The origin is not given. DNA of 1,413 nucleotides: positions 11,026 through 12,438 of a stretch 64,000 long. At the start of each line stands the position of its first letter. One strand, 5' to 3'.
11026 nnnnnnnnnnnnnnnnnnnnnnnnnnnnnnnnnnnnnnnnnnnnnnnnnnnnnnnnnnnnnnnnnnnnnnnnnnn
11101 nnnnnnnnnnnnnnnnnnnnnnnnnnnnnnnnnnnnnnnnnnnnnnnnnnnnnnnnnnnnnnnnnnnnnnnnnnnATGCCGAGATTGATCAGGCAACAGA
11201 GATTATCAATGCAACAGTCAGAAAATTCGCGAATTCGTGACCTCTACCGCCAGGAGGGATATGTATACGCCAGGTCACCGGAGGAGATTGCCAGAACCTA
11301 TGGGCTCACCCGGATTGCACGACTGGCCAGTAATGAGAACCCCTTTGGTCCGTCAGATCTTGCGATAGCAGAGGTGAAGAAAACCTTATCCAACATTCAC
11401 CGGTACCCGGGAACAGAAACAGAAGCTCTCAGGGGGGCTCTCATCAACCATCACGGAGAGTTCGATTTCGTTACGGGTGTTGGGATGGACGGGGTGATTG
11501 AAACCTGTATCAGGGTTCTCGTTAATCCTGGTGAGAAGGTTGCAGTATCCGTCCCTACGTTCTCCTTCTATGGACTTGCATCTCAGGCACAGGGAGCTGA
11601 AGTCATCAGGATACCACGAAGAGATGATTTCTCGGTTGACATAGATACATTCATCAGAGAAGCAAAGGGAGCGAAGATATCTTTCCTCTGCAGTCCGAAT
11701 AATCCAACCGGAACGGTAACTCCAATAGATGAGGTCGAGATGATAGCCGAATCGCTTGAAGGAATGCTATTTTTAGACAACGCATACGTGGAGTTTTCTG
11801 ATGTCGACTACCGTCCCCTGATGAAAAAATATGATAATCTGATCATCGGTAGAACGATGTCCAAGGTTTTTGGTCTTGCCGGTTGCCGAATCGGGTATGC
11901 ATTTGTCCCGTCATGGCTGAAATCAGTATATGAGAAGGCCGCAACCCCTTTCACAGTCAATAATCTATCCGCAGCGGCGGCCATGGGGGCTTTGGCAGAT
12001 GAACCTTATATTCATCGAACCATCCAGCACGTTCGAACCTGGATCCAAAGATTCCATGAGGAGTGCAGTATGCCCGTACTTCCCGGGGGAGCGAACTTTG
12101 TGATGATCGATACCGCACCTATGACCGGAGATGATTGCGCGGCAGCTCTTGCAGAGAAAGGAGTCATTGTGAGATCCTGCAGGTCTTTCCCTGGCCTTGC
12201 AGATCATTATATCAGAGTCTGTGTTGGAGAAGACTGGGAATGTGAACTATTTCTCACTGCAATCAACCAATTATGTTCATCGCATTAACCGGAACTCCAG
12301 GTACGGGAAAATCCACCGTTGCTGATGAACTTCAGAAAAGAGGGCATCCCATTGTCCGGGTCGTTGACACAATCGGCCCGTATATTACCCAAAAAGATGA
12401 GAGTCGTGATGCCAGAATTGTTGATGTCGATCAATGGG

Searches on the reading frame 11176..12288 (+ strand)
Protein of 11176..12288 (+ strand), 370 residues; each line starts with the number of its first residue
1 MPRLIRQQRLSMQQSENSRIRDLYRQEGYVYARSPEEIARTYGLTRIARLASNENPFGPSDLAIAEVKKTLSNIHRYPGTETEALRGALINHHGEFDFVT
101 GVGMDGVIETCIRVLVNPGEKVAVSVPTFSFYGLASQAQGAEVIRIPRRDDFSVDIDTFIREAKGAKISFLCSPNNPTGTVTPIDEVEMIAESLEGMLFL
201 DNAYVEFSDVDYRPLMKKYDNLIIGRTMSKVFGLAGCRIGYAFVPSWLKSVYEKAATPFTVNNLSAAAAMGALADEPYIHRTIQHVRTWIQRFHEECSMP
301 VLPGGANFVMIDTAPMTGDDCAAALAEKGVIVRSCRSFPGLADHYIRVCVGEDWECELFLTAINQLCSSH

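Call 9: search_protein_families(library=pfam, proteins=[window:11176-12288:+], max_evalue=0.001)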
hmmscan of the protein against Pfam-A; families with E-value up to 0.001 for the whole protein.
window:11176-12288:+ (370 aa): 2 families
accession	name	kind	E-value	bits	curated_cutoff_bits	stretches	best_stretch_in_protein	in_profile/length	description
PF00155.27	Aminotran_1_2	-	2.9e-51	175.2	19.7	1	48-363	4-361/361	Aminotransferase class I and II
PF04864.19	Alliinase_C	-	2.3e-08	33.8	22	1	121-258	98-220/363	Allinase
